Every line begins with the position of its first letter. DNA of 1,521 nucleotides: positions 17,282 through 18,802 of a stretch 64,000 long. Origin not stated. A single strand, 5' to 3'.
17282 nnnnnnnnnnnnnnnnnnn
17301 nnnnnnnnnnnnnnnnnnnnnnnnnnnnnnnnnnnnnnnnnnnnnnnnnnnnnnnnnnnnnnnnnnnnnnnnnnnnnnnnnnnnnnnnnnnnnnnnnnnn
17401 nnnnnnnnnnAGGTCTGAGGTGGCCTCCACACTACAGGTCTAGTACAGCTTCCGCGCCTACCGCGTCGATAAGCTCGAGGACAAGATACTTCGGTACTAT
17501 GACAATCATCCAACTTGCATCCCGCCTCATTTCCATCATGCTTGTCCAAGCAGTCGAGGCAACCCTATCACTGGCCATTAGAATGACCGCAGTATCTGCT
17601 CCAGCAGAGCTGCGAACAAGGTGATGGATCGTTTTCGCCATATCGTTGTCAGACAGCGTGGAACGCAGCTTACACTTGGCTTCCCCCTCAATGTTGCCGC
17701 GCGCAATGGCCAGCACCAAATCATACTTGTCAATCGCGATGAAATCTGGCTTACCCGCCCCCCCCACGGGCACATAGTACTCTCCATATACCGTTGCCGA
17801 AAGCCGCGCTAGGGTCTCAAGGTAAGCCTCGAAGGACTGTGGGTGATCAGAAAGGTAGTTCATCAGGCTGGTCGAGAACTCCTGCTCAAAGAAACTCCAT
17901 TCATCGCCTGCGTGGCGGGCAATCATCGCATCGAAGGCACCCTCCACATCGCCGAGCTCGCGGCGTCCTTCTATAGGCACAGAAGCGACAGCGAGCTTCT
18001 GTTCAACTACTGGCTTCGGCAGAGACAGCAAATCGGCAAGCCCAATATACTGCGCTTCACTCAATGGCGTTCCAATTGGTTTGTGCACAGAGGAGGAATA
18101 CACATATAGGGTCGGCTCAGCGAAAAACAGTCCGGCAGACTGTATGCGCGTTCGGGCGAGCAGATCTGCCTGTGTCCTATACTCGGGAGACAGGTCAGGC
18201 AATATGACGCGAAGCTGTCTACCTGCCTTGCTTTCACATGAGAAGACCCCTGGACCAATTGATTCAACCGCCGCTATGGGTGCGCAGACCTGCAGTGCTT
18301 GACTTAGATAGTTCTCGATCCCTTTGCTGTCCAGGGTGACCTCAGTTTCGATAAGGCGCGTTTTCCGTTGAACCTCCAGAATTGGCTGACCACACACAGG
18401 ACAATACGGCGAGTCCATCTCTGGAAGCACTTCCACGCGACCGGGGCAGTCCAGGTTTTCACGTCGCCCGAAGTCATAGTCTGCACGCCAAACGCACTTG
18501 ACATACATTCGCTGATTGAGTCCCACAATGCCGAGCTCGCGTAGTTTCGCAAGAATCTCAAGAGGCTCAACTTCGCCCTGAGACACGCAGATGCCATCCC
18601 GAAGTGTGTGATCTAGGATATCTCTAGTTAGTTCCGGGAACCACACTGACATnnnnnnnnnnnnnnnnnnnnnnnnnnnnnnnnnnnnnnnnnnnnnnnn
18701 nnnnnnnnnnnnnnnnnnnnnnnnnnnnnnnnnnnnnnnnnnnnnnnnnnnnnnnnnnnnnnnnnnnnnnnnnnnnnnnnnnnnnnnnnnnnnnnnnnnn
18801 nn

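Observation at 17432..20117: Intact, lower-GC three-gene cassette of unknown function between the helicase and the methylase, ending in a candidate nuclease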

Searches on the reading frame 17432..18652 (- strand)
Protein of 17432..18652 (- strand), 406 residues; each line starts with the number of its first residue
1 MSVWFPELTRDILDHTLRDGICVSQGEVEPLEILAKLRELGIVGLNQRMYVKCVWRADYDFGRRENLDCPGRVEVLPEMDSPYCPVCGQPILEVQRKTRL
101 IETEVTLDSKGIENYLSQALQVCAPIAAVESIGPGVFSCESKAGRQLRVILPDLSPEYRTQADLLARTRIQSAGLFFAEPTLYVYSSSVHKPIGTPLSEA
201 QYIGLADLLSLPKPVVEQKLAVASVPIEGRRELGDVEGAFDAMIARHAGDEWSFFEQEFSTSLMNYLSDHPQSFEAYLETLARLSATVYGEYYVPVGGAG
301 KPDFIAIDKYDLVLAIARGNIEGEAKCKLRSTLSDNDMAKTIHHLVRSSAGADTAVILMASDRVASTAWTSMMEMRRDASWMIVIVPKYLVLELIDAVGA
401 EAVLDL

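Call 5: search_protein_families(library=pfam, proteins=[window:17432-18652:-], max_evalue=0.1)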
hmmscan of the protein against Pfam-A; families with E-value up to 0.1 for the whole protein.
window:17432-18652:- (406 aa): 0 families

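Call 6: search_protein_families(library=padloc, proteins=[window:17432-18652:-], max_evalue=0.1)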
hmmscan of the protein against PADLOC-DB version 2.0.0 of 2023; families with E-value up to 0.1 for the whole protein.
window:17432-18652:- (406 aa): 0 families

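Call 7: search_protein_families(library=ncbifam, proteins=[window:17432-18652:-], max_evalue=1)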
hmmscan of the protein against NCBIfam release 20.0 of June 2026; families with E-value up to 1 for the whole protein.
window:17432-18652:- (406 aa): 0 families

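Call 8: search_protein_families(library=phrogs, proteins=[window:17432-18652:-], max_evalue=1)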
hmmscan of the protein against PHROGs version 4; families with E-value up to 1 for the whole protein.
window:17432-18652:- (406 aa): 4 families
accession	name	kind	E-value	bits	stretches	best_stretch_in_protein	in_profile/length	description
phrog_25990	-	unknown function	0.00071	19.8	1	31-156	35-163/380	-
phrog_5559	-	unknown function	0.16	13.1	1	79-92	5-18/59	-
phrog_29190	-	unknown function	0.27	11.8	0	6-43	142-179/236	-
phrog_4126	-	unknown function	0.4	11.5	1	80-93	16-29/39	-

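Call 9: search_solved_structures(query=window:17432-18652:-, max_evalue=10)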
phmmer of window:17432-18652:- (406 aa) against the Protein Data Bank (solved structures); distinct sequences matched with E-value up to 10: 3.
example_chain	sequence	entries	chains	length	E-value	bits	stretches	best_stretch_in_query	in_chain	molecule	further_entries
6oyh_E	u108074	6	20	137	0.18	14.6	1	317-373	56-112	MraYAA nanobody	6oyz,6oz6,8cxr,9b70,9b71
1g6v_K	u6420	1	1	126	0.47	13.2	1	326-373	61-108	ANTIBODY HEAVY CHAIN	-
1f2x_K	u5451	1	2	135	0.54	13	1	326-373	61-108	ANTIBODY HEAVY CHAIN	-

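Call 10: find_homologous_proteins(query=window:17432-18652:-, max_evalue=0.001)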
Query window:17432-18652:- (406 aa): 5 proteins with E <= 0.001 among 8000 candidates.
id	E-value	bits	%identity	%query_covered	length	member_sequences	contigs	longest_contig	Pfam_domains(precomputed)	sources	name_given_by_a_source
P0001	7.8e-269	910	100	100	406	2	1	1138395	-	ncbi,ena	-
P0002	8.2e-129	449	50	100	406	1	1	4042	-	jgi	jgi:hypothetical protein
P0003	1.0e-116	409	45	100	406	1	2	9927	-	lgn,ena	-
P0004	2.0e-93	332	43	100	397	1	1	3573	-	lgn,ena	-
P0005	1.5e-78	283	37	100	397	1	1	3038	-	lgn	-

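Call 11: find_encoding_contigs(protein=P0003, flank=10000)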
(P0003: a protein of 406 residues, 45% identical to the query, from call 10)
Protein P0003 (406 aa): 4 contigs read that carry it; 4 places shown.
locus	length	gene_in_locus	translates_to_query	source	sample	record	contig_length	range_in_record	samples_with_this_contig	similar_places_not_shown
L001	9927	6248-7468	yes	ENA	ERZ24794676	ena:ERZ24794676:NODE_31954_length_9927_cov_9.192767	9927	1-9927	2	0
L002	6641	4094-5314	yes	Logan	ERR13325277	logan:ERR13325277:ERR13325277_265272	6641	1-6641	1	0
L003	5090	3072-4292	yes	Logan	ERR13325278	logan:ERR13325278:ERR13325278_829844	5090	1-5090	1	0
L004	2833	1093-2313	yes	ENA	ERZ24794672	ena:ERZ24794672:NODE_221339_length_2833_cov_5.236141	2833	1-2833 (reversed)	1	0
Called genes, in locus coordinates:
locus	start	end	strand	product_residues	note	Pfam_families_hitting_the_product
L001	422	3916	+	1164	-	PF13872:AAA_34 (faint), PF00176:SNF2-rel_dom, PF00270:DEAD (weak), PF04851:ResIII, PF00271:Helicase_C, PF13020:NOV_C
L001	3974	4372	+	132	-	PF04255:DUF433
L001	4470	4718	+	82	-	PF18480:DUF5615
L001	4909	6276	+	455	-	-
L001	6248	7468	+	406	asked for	-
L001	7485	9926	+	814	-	?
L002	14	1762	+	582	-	PF13020:NOV_C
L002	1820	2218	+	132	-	PF04255:DUF433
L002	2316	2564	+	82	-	PF18480:DUF5615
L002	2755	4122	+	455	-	-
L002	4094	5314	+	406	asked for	-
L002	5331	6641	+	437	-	?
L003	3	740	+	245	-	?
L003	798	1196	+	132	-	PF04255:DUF433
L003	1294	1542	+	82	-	PF18480:DUF5615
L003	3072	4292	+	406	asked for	-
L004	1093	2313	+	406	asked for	-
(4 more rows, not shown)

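Call 12: find_encoding_contigs(protein=P0002, flank=10000)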
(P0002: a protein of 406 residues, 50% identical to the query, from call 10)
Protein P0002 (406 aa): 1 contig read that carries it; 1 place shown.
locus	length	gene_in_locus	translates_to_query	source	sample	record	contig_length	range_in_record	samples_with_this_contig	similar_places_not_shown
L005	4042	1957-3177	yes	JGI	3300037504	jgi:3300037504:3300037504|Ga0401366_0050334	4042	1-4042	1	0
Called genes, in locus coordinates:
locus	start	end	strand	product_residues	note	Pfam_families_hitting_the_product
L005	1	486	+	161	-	?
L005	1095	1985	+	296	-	-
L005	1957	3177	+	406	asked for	-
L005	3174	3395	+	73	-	-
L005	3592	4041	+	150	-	?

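Call 15: find_encoding_contigs(protein=P0004, flank=10000)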
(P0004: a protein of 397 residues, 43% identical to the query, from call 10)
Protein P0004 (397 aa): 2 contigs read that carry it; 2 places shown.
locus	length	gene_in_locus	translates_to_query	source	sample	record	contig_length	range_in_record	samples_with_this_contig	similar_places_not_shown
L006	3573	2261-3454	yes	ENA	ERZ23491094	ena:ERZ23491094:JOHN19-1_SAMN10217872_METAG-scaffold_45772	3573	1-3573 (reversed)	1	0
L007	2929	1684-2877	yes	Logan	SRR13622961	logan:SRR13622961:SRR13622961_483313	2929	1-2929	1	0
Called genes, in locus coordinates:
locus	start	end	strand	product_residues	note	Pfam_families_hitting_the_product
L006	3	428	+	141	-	?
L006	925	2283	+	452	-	-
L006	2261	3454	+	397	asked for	-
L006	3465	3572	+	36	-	?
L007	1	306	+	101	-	?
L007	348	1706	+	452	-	-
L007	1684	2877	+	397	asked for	-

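Call 16: find_encoding_contigs(protein=P0005, flank=10000)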
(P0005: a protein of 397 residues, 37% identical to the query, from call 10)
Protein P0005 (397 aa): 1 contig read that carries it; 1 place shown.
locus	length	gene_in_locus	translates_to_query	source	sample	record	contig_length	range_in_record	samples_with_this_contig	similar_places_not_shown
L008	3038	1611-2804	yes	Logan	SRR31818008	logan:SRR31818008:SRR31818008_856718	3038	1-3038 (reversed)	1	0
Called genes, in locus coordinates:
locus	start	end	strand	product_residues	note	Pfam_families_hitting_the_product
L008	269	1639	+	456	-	-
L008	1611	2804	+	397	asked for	-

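Call 26: find_homologous_proteins(query=A2, max_evalue=0.001)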
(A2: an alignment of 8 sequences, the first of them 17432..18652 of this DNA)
Query A2 (8 sequences) (406 aa, profile of the alignment): 10 proteins with E <= 0.001 among 8000 candidates.
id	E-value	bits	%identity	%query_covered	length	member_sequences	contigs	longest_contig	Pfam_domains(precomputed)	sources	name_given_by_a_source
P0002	5.5e-191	653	50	100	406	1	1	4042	-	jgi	jgi:hypothetical protein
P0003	2.7e-189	647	45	100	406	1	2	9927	-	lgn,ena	-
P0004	3.2e-185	634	43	100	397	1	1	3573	-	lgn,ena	-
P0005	8.4e-182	623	37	100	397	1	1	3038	-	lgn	-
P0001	1.3e-179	615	100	100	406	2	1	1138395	-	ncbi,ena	-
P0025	6.0e-170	584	47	100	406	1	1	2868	-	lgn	-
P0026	6.1e-155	534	43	100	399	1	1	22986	-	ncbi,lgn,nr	ncbi:MAG: hypothetical protein JXB30_05105 [Anaerolineae bacterium]|nr:hypothetical protein [Anaerol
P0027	1.8e-108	381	38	84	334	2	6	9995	-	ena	-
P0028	1.7e-63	233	30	55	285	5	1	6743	PF19960.7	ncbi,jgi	-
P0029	3.8e-16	77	33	14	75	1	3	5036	-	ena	-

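Call 28: find_encoding_contigs(protein=P0026, flank=10000, max_places=2)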
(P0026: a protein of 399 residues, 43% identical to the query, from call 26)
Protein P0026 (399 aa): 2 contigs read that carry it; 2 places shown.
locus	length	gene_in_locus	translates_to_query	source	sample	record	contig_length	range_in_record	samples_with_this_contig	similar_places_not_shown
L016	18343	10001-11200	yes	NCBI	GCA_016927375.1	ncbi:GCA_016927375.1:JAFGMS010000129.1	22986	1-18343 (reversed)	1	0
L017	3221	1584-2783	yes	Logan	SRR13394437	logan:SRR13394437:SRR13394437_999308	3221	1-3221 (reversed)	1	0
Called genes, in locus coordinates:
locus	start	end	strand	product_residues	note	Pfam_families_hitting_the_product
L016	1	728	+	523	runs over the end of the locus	-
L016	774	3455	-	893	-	PF01555:N6_N4_Mtase, PF01170:UPF0020 (weak)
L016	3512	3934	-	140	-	-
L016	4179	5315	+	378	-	-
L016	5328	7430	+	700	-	PF01935:DUF87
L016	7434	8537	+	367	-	PF01555:N6_N4_Mtase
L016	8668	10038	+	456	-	-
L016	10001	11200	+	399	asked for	-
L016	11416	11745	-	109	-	PF00589:Phage_integrase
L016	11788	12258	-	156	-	PF13495:Phage_int_SAM_4 (weak)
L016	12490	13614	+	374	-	PF13231:PMT_2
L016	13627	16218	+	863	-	-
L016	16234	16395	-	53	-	-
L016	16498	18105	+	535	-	PF01435:Peptidase_M48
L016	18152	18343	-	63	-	?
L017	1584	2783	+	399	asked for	-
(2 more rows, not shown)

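Call 43: list_cluster_members(proteins=[P0001, P0006, P0012])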
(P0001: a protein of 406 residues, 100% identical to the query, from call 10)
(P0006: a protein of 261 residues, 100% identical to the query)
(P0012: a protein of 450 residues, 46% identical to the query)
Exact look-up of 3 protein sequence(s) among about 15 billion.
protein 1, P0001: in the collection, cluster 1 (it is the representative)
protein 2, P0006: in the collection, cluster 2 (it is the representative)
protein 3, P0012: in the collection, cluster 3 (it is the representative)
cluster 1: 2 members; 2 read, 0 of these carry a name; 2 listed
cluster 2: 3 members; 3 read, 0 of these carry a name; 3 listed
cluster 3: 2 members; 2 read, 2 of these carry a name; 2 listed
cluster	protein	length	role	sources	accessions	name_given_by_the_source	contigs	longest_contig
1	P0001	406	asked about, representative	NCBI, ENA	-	-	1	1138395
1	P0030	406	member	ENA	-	-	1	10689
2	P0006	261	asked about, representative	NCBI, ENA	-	-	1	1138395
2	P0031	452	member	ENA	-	-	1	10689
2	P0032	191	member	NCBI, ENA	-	-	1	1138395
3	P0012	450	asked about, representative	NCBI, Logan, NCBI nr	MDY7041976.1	MAG: hypothetical protein SVX38_14055 [Chloroflexota bacterium] | hypothetical protein [Chloroflexota bacterium]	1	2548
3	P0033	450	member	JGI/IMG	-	hypothetical protein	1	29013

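Call 45: find_encoding_contigs(protein=P0031, flank=10000, max_places=2)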
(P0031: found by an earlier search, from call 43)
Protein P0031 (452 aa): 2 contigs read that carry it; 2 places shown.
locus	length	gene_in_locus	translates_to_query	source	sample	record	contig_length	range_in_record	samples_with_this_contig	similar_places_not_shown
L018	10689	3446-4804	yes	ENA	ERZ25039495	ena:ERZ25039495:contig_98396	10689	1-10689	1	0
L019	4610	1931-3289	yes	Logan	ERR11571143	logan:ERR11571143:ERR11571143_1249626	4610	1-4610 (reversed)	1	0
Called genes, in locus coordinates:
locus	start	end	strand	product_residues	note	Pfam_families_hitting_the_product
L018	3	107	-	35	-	?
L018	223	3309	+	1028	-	PF00176:SNF2-rel_dom (weak), PF00271:Helicase_C, PF13020:NOV_C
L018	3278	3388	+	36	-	-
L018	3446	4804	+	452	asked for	-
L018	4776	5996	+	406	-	-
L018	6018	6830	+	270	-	PF06634:DUF1156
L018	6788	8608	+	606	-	-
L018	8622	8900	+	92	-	-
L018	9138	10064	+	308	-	PF13749:HATPase_c_4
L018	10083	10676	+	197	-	PF22168:DIP2311-like_C (faint), PF12802:MarR_2 (faint), PF13463:HTH_27 (faint), PF24033:DUF7342 (faint)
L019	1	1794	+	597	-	?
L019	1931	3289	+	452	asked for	-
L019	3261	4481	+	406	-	-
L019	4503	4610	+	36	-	?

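Call 47: predict_structure(alignment_id=A3)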
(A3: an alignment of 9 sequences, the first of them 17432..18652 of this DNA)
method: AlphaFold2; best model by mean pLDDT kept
length: 406 residues; sequences in the alignment: 9
mean_pLDDT: 85.5   pTM: 0.80
mean pLDDT of the five models: 85.5, 83.6, 82.1, 76.5, 73.5
residues with pLDDT >= 90: 130; 70-90: 243; 50-70: 33; < 50: 0
segments of 3 or more residues with pLDDT < 50: none
pLDDT, mean of each block of 10 residues (from residue 1): 86 85 86 93 91 87 81 81 87 86 90 95 94 91 91 74 82 86 82 60 90 93 87 91 83 80 90 91 85 80 84 83 74 85 84 87 86 78 89 91 86
secondary structure, 60 per line:
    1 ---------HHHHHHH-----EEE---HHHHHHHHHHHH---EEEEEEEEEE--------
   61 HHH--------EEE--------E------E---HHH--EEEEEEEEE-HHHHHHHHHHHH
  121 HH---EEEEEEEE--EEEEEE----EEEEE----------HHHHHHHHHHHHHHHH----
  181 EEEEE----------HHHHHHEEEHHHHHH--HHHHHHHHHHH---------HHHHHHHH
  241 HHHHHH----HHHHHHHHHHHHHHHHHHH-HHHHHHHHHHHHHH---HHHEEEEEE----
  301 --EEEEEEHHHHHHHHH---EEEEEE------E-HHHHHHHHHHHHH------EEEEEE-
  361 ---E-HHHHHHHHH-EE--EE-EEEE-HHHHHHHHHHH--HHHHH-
elements in order: H10-16 E22-24 H28-39 E43-52 E72-74 E99-107 H109-122 E126-133 E136-141 E146-150 H161-176 E181-185 H196-201 E202-204 H205-210 H213-223 H233-246 H251-269 H271-284 E291-296 E303-308 H309-317 E321-326 H335-347 E354-359 H366-374 E383-386 H388-398 H401-405
